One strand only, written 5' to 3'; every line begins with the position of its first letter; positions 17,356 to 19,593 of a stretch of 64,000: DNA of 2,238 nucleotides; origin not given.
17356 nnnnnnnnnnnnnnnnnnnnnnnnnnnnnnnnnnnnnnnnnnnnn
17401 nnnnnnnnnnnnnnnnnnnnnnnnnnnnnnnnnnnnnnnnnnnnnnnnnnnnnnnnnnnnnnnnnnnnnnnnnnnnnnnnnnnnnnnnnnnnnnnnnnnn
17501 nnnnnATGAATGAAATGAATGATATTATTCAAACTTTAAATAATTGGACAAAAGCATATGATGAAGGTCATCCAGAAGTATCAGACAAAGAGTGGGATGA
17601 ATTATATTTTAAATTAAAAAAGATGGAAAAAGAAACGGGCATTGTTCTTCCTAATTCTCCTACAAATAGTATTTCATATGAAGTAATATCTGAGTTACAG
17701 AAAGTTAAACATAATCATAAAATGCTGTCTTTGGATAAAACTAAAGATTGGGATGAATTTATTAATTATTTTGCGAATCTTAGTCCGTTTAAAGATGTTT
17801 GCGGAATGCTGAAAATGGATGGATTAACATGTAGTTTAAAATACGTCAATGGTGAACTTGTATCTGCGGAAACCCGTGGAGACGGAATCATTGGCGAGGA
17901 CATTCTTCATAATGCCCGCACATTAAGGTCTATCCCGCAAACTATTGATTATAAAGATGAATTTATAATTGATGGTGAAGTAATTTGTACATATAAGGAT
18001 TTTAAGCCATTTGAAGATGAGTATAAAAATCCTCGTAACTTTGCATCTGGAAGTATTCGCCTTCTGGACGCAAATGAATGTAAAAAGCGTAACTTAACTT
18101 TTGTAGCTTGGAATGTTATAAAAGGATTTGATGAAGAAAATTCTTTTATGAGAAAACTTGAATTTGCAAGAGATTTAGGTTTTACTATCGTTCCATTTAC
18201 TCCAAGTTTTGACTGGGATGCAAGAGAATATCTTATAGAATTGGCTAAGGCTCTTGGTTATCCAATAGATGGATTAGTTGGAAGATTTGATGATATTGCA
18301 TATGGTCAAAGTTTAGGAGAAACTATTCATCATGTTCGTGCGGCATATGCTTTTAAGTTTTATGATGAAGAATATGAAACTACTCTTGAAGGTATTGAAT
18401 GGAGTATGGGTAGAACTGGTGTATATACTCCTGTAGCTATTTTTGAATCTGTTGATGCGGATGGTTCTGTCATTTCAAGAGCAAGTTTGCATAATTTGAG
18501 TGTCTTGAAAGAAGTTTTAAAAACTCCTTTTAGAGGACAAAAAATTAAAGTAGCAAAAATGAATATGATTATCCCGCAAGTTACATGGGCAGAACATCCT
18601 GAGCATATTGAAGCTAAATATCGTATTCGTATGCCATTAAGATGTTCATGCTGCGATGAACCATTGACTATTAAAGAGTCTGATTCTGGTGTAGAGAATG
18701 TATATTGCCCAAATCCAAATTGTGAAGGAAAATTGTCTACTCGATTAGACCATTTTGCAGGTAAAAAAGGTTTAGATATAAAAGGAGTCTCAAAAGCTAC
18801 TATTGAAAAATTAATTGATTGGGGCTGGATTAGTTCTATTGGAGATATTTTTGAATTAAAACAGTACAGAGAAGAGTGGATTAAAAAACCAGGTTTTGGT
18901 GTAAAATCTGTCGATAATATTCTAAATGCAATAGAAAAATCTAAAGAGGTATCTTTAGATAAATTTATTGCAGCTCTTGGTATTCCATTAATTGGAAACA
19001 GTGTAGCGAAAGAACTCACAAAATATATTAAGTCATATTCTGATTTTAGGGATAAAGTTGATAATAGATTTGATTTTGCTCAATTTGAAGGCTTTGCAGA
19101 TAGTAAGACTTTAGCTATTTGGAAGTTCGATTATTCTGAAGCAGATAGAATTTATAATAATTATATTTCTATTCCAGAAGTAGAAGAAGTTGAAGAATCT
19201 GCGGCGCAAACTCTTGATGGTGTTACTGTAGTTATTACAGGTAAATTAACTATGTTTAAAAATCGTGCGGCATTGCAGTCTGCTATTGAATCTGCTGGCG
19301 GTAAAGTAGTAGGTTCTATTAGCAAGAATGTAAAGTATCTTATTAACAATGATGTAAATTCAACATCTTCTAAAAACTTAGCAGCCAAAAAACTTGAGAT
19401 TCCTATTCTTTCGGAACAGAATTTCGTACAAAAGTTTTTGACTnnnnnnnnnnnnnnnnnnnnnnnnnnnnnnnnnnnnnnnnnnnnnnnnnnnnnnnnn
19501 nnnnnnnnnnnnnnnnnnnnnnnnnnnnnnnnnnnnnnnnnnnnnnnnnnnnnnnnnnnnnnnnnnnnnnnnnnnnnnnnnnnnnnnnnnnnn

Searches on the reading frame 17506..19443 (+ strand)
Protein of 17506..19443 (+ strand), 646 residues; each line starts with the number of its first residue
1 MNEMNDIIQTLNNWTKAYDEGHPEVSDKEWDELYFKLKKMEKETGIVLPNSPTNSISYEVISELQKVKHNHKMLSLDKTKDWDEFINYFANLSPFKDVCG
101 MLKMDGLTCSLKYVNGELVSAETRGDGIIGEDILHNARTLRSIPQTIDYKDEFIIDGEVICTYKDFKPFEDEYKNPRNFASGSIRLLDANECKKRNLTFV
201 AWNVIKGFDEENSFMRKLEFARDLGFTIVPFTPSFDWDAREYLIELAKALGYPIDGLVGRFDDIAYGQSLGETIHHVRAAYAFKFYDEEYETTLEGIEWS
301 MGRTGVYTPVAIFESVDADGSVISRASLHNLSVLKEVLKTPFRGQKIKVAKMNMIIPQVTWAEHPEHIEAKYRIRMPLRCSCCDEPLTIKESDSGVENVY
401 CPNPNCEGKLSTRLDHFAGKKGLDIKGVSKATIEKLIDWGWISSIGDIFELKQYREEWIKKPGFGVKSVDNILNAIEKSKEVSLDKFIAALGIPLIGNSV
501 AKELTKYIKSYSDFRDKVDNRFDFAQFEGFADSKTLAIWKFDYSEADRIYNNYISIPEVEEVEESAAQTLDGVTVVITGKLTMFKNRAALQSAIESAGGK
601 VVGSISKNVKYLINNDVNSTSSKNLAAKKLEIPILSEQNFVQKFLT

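Call 50: search_protein_families(library=pfam, proteins=[window:17506-19443:+], max_evalue=0.001)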
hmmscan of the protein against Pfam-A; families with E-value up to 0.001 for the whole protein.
window:17506-19443:+ (646 aa): 5 families
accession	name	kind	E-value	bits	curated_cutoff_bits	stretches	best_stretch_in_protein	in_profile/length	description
PF01653.23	DNA_ligase_aden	-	3.8e-44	151.5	27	1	62-286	2-251/253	NAD-dependent DNA ligase adenylation domain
PF03120.22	DNA_ligase_OB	-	1.3e-15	57.4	32.9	1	291-360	1-68/79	NAD-dependent DNA ligase OB-fold domain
PF00533.33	BRCT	-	1.6e-08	35.1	21.3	1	570-640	6-74/78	BRCA1 C Terminus (BRCT) domain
PF14520.12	HHH_5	-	7.6e-05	23.6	27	0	423-477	5-56/57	Helix-hairpin-helix domain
PF16589.12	BRCT_2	-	0.00087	20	27.3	0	570-629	3-61/86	BRCT domain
